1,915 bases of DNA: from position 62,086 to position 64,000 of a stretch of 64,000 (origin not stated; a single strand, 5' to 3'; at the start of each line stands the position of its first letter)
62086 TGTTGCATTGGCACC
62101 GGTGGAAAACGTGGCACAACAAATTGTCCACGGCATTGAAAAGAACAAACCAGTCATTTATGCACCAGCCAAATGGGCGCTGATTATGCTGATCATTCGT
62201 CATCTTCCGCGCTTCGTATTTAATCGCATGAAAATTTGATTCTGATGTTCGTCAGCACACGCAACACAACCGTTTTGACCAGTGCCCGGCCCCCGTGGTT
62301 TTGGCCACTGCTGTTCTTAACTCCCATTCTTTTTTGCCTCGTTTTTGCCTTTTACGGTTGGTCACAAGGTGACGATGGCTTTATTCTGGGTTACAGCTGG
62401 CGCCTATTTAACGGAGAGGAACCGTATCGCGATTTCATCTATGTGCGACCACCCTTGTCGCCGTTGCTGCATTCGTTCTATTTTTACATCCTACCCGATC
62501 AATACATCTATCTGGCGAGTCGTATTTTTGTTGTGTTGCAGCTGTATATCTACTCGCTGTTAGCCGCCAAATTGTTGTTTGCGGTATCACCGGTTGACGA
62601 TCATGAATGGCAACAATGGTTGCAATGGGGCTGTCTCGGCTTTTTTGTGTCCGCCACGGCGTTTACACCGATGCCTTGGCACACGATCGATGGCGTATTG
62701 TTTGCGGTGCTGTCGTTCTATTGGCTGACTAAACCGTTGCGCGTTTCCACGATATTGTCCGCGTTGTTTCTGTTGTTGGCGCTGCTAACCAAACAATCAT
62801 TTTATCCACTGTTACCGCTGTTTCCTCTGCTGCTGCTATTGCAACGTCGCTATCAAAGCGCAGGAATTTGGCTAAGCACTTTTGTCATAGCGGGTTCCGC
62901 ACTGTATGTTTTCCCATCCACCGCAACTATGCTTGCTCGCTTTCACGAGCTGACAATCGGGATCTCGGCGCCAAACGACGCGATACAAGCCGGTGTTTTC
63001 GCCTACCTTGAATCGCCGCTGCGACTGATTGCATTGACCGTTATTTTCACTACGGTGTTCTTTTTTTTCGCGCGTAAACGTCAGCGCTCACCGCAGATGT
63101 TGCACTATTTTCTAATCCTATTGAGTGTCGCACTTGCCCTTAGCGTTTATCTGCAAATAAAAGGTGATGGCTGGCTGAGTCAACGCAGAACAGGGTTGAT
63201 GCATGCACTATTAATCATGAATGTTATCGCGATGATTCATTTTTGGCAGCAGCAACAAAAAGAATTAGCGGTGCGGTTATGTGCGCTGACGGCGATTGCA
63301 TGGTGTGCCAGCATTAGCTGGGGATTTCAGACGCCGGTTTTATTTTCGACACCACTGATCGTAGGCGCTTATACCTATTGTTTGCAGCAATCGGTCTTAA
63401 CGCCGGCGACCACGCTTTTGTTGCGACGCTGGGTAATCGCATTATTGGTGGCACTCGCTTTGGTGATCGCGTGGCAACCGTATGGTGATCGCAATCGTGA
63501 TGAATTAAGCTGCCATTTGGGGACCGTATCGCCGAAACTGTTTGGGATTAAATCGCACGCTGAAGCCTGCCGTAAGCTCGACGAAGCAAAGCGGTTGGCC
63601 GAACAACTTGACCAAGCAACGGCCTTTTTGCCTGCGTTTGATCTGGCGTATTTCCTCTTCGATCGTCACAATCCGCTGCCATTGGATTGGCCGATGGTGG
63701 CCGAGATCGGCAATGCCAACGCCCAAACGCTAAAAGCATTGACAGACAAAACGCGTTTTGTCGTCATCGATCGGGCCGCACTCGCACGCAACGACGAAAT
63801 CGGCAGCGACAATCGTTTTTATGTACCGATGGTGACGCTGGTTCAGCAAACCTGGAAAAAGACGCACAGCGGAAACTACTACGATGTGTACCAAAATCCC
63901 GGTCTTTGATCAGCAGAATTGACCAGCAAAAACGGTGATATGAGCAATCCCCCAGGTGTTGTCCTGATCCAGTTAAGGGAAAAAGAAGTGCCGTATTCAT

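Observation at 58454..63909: A complete decaprenyl-phospho-arabinofuranose (DPA)-type pathway plus a GT-C transferase in a gammaproteobacterial origin-proximal region.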

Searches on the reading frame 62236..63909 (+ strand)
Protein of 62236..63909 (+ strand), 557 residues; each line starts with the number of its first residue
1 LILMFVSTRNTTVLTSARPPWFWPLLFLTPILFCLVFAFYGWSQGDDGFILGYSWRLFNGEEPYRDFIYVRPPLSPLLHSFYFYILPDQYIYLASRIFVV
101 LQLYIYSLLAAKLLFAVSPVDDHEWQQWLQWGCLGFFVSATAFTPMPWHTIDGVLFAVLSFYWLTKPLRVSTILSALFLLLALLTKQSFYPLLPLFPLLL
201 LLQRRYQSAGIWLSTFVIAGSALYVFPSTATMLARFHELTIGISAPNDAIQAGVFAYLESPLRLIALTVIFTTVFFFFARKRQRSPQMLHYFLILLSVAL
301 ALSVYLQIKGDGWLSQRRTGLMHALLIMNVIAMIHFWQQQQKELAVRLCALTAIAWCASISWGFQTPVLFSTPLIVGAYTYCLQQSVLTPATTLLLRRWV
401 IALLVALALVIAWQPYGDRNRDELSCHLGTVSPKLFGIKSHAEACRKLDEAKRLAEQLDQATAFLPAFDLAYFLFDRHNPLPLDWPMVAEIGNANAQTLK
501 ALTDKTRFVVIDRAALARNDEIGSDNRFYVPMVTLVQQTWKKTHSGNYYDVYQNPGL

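Call 3: search_protein_families(library=pfam, proteins=[window:62236-63909:+], max_evalue=0.01)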
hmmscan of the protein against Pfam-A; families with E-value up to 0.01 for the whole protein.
window:62236-63909:+ (557 aa): 0 families

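Call 4: search_protein_families(library=ncbifam, proteins=[window:62236-63909:+], max_evalue=0.01)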
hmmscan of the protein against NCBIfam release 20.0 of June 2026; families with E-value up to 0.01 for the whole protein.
window:62236-63909:+ (557 aa): 0 families

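Call 6: find_encoding_contigs(protein=window:62236-63909:+, flank=10000, max_places=6)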
Protein window:62236-63909:+ (557 aa): no gene with exactly this product is on record in the collection.

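Call 8: find_homologous_proteins(query=window:62236-63909:+)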
Query window:62236-63909:+ (557 aa): 88 proteins with E <= 0.001 among 8000 candidates.
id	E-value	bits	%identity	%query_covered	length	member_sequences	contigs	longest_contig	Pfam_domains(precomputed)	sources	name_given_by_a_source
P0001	0.0e+0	1259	100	99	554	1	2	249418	-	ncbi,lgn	-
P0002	2.1e-153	531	46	98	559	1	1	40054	-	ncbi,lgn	-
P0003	1.4e-102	363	37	95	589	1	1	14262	-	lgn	-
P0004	6.9e-101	357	38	95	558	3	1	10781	-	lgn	-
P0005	6.5e-100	354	39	94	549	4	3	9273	-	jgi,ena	jgi:hypothetical protein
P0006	2.4e-98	349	34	95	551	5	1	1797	-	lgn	-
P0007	8.6e-97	344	34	95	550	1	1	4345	-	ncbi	-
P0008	3.5e-91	325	37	95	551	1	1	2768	-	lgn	-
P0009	2.6e-90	322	33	95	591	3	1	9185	-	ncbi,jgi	jgi:hypothetical protein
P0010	5.3e-90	321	32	95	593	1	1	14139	-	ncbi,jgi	jgi:hypothetical protein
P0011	4.6e-87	311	37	94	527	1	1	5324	-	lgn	-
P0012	9.7e-87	310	34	95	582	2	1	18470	-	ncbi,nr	ncbi:MAG: hypothetical protein EOP38_14480 [Rubrivivax sp.]|nr:MAG: hypothetical protein EOP38_14480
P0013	1.1e-85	307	35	94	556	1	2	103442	-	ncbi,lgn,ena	-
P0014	2.2e-83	299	35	96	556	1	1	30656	-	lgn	-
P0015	4.9e-73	265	33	95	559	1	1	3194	-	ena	-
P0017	3.4e-68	249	32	93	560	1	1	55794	-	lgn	-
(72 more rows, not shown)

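Call 19: find_related_loci(query=A1, collection=genome_contigs, flank=10000)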
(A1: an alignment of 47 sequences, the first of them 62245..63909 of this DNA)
Query A1 (554 aa) in genome_contigs; peptide patterns used: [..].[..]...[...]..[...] (x = any residue, [..] = any of these).
194 stretches matched a pattern; 165 encode a relative of the query (tblastn E <= 1e-3); the best 80 are kept; 80 distinct loci.
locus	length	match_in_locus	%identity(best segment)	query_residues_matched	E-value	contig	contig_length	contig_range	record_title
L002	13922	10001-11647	46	7-552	9e-148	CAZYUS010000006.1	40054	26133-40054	MAG TPA_asm: uncultured Pseudomonadaceae bacterium isolate SRP189682_co1_149 genome assembly, contig: NODE_1258_length_4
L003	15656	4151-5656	31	18-519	2e-59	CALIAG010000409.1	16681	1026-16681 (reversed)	MAG: uncultured Saprospiraceae bacterium isolate R3_Bin_METABAT__267_1 genome assembly, contig: c_000000912736, whole ge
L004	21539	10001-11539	29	3-522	1e-58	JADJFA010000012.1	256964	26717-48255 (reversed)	MAG: Lewinellaceae bacterium isolate Bjer_18-Q3-R1-45_BATAC.327 tig00006928-10-2570140, whole genome shotgun sequence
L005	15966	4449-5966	32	3-511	1e-58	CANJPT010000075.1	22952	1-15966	MAG: Lewinellaceae bacterium isolate RH-23may17-741 genome assembly, contig: RH-23may17-C16185, whole genome shotgun seq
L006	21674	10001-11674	28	4-553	3e-58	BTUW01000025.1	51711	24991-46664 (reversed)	MAG: Chlorobiota bacterium AMX-MBFR-49 DNA, sequence25, whole genome shotgun sequence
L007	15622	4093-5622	30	20-511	5e-58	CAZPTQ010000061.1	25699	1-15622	MAG TPA_asm: uncultured Saprospiraceae bacterium isolate SRP128246_co1_472 genome assembly, contig: NODE_3510_length_256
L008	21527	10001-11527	30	20-527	4e-58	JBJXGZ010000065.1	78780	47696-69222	MAG: Saprospiraceae bacterium isolate F1F2.bin.152 k127_7498904, whole genome shotgun sequence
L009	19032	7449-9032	31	22-552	3e-57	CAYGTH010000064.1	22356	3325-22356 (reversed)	MAG TPA_asm: uncultured Bacteroidia bacterium isolate ERP117304_co3_96 genome assembly, contig: NODE_3347_length_22356_c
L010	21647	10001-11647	30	4-552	9e-57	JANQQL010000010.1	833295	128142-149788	MAG: Planctomycetota bacterium isolate IP29b_bin.26 k99_1275712, whole genome shotgun sequence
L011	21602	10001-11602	31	19-552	6e-57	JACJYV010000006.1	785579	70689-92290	MAG: Bacteroidia bacterium isolate HK-STAS-BACT-47 HK-STAS-BACT-47_6, whole genome shotgun sequence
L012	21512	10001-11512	30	15-522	8e-55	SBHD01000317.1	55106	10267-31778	MAG: Bacteroidetes bacterium isolate M3007 scaffold_164_1, whole genome shotgun sequence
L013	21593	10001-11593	29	2-522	3e-54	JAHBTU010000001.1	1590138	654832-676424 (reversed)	MAG: Saprospiraceae bacterium isolate ACE_BAC3 BAC3_1, whole genome shotgun sequence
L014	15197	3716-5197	29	19-515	2e-54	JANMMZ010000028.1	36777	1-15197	MAG: Saprospiraceae bacterium isolate OTE_58_metabat_412 OTE_58_k141_2486480, whole genome shotgun sequence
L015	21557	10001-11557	29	20-550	5e-54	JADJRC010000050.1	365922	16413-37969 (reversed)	MAG: Lewinellaceae bacterium isolate Fred_18-Q3-R57-64_MAXAC.370 tig01546935-10-3655110, whole genome shotgun sequence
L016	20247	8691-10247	29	20-550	4e-54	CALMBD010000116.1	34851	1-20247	MAG TPA_asm: uncultured Bacteroidetes bacterium isolate SRR5676451_bin.54_CONCOCT_v1.1_MAG genome assembly, contig: ERZ7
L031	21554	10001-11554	29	18-525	7e-51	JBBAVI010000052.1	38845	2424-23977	MAG: Saprospiraceae bacterium isolate EUL_319 ctg52-EUL_319, whole genome shotgun sequence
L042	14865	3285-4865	28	22-544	2e-49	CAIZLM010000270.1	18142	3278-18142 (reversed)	MAG: uncultured Bacteroidetes bacterium isolate Loc090116-4m_bin-0796 genome assembly, contig: bin-0796:270/336, whole g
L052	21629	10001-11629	27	20-545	3e-47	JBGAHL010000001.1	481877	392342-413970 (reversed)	MAG: Saprospiraceae bacterium isolate MAG_MBR_H125.74 MBRH125-74_opera_contig_129, whole genome shotgun sequence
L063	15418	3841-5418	28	20-511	6e-46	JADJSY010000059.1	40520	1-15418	MAG: Lewinellaceae bacterium isolate Hade_18-Q3-R52-61_MAXAC.228 tig00056034-10-405690, whole genome shotgun sequence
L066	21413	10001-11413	29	20-504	1e-45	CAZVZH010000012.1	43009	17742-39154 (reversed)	MAG TPA_asm: uncultured Saprospiraceae bacterium isolate SRP287453_co1_91 genome assembly, contig: NODE_1368_length_4300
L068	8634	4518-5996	30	18-510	1e-45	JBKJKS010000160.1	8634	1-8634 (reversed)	MAG: Saprospiraceae bacterium isolate ant_bin.250 k117_2533347, whole genome shotgun sequence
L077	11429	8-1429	29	61-547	2e-44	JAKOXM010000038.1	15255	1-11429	MAG: Bacteroidota bacterium isolate JPNG_metabat.63_sub k201_783, whole genome shotgun sequence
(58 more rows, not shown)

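Call 23: predict_structure(alignment_id=A1)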
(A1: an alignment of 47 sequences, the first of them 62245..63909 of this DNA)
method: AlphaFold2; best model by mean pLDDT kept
length: 554 residues; sequences in the alignment: 47
mean_pLDDT: 93.7   pTM: 0.93
mean pLDDT of the five models: 93.7, 92.8, 92.4, 92.1, 91.8
residues with pLDDT >= 90: 476; 70-90: 63; 50-70: 5; < 50: 10
segments of 3 or more residues with pLDDT < 50: 1-5, 8-12
pLDDT, mean of each block of 10 residues (from residue 1): 46 75 95 95 90 96 93 97 98 97 98 85 93 96 95 99 97 98 96 97 98 95 83 87 87 91 98 97 97 97 87 92 98 97 98 93 95 98 95 97 96 93 98 97 98 97 94 96 92 96 98 94 94 97 98 96
secondary structure, 60 per line:
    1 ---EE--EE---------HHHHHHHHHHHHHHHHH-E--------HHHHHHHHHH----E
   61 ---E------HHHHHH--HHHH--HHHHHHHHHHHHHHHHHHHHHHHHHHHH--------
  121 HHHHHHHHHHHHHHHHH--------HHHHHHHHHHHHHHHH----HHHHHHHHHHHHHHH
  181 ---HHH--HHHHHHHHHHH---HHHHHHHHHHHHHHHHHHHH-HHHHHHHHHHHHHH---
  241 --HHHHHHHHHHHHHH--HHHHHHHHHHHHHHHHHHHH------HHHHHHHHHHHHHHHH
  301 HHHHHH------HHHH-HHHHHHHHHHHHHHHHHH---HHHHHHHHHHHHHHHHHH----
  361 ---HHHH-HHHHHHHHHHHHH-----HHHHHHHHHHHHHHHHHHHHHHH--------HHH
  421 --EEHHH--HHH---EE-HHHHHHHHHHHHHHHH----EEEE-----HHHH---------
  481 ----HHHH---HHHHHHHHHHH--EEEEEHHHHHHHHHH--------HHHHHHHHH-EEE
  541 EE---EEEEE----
elements in order: H19-35 H46-55 H71-76 H79-82 H85-112 H121-137 H146-161 H166-180 H189-199 H203-222 H224-237 H243-256 H259-278 H285-306 H313-316 H318-335 H339-356 H364-367 H369-381 H387-409 H439-454 E459-462 H468-471 H485-488 H492-502 E505-509 H510-519 H528-536 E538-542 E546-550

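Call 26: search_protein_families(library=pfam, proteins=[L042:4973-5608:+, L063:6372-6803:+, L031:7688-8704:+, L077:1940-2335:+, L066:13205-15733:-, L012:16017-17348:+, L052:4743-5330:-, L004:3068-4798:+, L004:8606-10015:-, L068:1709-2563:-], max_evalue=0.01)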
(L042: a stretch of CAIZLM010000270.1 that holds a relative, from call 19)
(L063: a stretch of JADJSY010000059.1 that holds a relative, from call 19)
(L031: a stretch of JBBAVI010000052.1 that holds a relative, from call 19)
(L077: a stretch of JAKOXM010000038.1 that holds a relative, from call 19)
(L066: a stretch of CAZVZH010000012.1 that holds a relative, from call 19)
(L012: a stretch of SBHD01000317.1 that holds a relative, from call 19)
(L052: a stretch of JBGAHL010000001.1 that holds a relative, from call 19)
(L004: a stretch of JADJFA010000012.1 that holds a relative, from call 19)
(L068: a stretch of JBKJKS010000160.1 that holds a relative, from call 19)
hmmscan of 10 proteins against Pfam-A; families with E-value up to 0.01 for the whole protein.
L042:4973-5608:+ (211 aa): 2 families
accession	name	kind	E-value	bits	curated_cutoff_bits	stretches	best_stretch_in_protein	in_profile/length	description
PF12710.13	HAD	-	1.6e-35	123.7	27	1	10-190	1-188/189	haloacid dehalogenase-like hydrolase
PF00702.32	Hydrolase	-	7.3e-05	23.7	26.4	1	9-191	3-188/191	haloacid dehalogenase-like hydrolase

L063:6372-6803:+ (143 aa): 0 families

L031:7688-8704:+ (338 aa): 0 families

L077:1940-2335:+ (131 aa): 0 families

L066:13205-15733:- (842 aa): 3 families
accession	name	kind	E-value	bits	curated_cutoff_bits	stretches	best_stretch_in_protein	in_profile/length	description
PF18939.6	DUF5686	-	2.2e-224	747.2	39.2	1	122-786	1-658/669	Family of unknown function (DUF5686)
PF13715.12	CarbopepD_reg_2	-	1.5e-20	73.4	32.2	1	29-113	1-88/88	CarboxypepD_reg-like domain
PF13620.12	CarboxypepD_reg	-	1.7e-14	54.3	32.3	1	29-101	2-81/82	Carboxypeptidase regulatory-like domain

L012:16017-17348:+ (443 aa): 3 families
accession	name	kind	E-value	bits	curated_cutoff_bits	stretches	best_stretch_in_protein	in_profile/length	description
PF01171.26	ATP_bind_3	-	3.9e-47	160.8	27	1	23-197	2-180/182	PP-loop family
PF11734.13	TilS_C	-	6.3e-09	35.5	22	1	364-440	1-74/74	TilS substrate C-terminal domain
PF03054.22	tRNA_Me_trans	-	0.0023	18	20.6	0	21-51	1-31/202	tRNA methyl transferase HUP domain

L052:4743-5330:- (195 aa): 5 families
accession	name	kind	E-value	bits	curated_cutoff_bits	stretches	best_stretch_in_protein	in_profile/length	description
PF13189.12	Cytidylate_kin2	-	5.1e-15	56.5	28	1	10-167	2-175/176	Cytidylate kinase-like family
PF13238.12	AAA_18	-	3.1e-10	41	29.4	1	10-125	1-119/128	AAA domain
PF02224.24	Cytidylate_kin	-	5.6e-10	39.7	26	1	10-47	1-38/211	Cytidylate kinase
PF13207.12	AAA_17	-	2.7e-06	28.1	27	1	17-91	5-81/136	AAA domain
PF01121.26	CoaE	-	0.0039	17.3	27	1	10-48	3-40/180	Dephospho-CoA kinase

L004:3068-4798:+ (576 aa): 7 families
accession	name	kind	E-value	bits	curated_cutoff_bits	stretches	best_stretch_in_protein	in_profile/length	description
PF13573.12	SprB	-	5.6e-31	106.3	28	4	131-157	11-37/37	SprB repeat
PF06832.18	BiPBP_C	-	3.8e-16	59.2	26.8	0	210-260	32-89/90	Penicillin-Binding Protein C-terminus Family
PF17963.7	Big_9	-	3.8e-09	37.7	23.6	0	243-263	68-88/89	Bacterial Ig domain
PF22352.2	K319L-like_PKD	-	6.4e-09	36.1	27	0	237-263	56-82/84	K319L-like, PKD domain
PF06586.17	TraK_N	-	0.00066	20.4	24.8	0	455-495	41-84/100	TraK N-terminal domain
PF07523.18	Big_3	-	0.0034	18.1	21.2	0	233-264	39-67/68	Bacterial Ig-like domain (group 3)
PF19222.5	Noda_Vmethyltr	-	0.0037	17.4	30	0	180-229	90-138/148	Nodavirus Vmethyltransferase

L004:8606-10015:- (469 aa): 2 families
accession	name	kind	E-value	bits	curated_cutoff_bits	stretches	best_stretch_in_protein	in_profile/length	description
PF00202.27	Aminotran_3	-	3.1e-67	227.5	30.5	1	73-440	9-378/403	Aminotransferase class-III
PF00155.27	Aminotran_1_2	-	0.00055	19.7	19.7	1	223-435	128-332/361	Aminotransferase class I and II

L068:1709-2563:- (284 aa): 5 families
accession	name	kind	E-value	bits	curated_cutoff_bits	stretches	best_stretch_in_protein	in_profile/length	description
PF00005.33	ABC_tran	-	1.8e-34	119.7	25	1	83-231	1-136/137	ABC transporter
PF02463.25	SMC_N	-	7.3e-05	22.7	40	1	95-276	26-211/220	RecF/RecN/SMC N terminal domain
PF13555.12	AAA_29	-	0.0011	19.1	27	1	86-110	15-39/61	P-loop containing region of AAA domain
PF13191.12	AAA_16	-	0.0029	18.6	32.6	1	87-140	19-64/167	AAA ATPase domain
PF13304.12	AAA_21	-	0.0079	16.7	27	0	96-124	2-40/304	AAA domain, putative AbiEii toxin, Type IV TA system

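Call 30: search_protein_families(library=ncbifam, proteins=[L031:7688-8704:+, L031:8418-9983:+, L031:11586-12290:+, L031:12347-12850:+, L031:5975-6553:+, L031:6550-7011:+, L013:5764-7188:+, L013:8423-8875:+, L013:8897-9394:+, L013:11739-12128:+], max_evalue=0.001)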
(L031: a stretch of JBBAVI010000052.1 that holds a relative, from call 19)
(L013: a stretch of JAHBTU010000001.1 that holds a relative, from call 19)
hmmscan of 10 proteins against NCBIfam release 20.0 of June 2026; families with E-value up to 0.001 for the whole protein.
L031:7688-8704:+ (338 aa): 0 families

L031:8418-9983:+ (521 aa): 6 families
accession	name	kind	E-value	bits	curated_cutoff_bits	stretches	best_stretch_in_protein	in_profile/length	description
NF053785.1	DcplphribOxDprE1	equivalog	2.5e-96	323.6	500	1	98-496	3-413/449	decaprenylphosphoryl-beta-D-ribose oxidase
TIGR01678.1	FAD_lactone_ox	subfamily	9.2e-13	47.9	396.8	1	99-270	3-179/438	sugar 1,4-lactone oxidase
TIGR01679.1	bact_FAD_ox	subfamily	3.1e-10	39.5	292.25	1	102-271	3-174/419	FAD-linked oxidoreductase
TIGR00387.1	glcD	equivalog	3.5e-06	26.1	567.9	1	132-241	24-137/413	glycolate oxidase subunit GlcD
NF008439.0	PRK11282.1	equivalog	2e-05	23.6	284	1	124-239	17-135/358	glycolate oxidase subunit GlcE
NF049975.1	2HglutDHaseYdiJ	equivalog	0.00013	19.9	1350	1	129-248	78-200/1018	D-2-hydroxyglutarate dehydrogenase YdiJ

L031:11586-12290:+ (234 aa): 6 families
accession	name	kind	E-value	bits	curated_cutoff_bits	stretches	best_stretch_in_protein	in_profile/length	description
TIGR01490.1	HAD-SF-IB-hyp1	subfamily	2.9e-28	99.5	98.3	1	34-221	1-193/202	HAD-IB family hydrolase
TIGR01488.1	HAD-SF-IB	subfamily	6.6e-24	84.8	45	1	34-217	1-176/177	HAD-IB family phosphatase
NF052360.1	HolPasePseu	equivalog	1.3e-07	31.5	280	1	94-224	63-197/218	histidinol-phosphatase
TIGR00338.1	serB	equivalog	2.7e-06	27.2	144.15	1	128-216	94-185/219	phosphoserine phosphatase SerB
NF052359.1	HolPaseNeis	equivalog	8.5e-06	25.6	400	1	99-220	68-196/221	histidinol-phosphatase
TIGR01545.1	YfhB_g-proteo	equivalog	0.00013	21.9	259.25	1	31-230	4-206/210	phosphatidylglycerophosphatase C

L031:12347-12850:+ (167 aa): 0 families

L031:5975-6553:+ (192 aa): 0 families

L031:6550-7011:+ (153 aa): 0 families

L013:5764-7188:+ (474 aa): 5 families
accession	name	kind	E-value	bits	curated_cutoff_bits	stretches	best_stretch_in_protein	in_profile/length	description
TIGR02765.1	crypto_DASH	subfamily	1.2e-172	574.7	317.05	1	4-435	2-431/431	DASH family cryptochrome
TIGR03556.1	photolyase_8HDF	exception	2.1e-64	218.2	884.6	1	6-468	4-456/471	deoxyribodipyrimidine photo-lyase, 8-HDF type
NF007955.0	PRK10674.1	equivalog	6.6e-64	216.5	506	1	6-468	5-453/472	deoxyribodipyrimidine photo-lyase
TIGR02766.1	crypt_chrom_pln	subfamily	2.2e-51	175.2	603.85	1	4-470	1-469/480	cryptochrome photoreceptor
TIGR00591.1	phr2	superfamily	1.3e-09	37.9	550.05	1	6-119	25-133/453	deoxyribodipyrimidine photo-lyase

L013:8423-8875:+ (150 aa): 0 families

L013:8897-9394:+ (165 aa): 0 families

L013:11739-12128:+ (129 aa): 0 families

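Call 35: search_protein_families(library=pfam, alignment_id=A1, max_evalue=1)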
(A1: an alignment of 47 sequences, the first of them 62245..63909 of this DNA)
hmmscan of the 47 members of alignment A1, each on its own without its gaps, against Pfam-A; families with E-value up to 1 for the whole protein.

A. member 1, window:62245-63909:+ (554 aa): 1 family
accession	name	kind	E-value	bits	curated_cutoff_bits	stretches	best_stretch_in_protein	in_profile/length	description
PF16882.10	DUF5079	-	0.039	14.1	27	1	259-305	20-66/241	Domain of unknown function (DUF5079)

B. families by the number of members that match (of 47 scanned): 24 families
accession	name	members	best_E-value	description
PF14264.12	Glucos_trans_II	4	3e-07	Glucosyl transferase GtrII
PF03350.21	UPF0114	2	0.11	Uncharacterized protein family, UPF0114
PF05313.17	Pox_P21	1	0.0072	Poxvirus P21 membrane protein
PF09586.16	YfhO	1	0.012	Bacterial membrane protein YfhO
PF13567.11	DUF4131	1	0.012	Domain of unknown function (DUF4131)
PF08507.15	COPI_assoc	1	0.021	COPI associated protein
PF17370.7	DUF5392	1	0.033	Family of unknown function (DUF5392)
PF16882.10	DUF5079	1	0.039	Domain of unknown function (DUF5079)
PF04227.17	Indigoidine_A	1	0.054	Indigoidine synthase A like protein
PF06796.16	NapE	1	0.06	Periplasmic nitrate reductase protein NapE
PF05293.16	ASFV_L11L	1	0.063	African swine fever virus (ASFV) L11L protein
PF20794.3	bPH_7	1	0.1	Bacterial PH domain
PF02476.21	US2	1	0.11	Herpesvirus US2 family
PF03704.23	BTAD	1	0.12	Bacterial transcriptional activator domain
PF13314.11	DUF4083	1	0.14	Domain of unknown function (DUF4083)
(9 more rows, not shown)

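Call 36: search_solved_structures(query=A1, max_evalue=10, show_alignments=2)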
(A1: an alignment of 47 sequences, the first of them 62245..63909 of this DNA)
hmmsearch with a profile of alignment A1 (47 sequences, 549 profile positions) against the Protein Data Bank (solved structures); distinct sequences matched with E-value up to 10: 0.
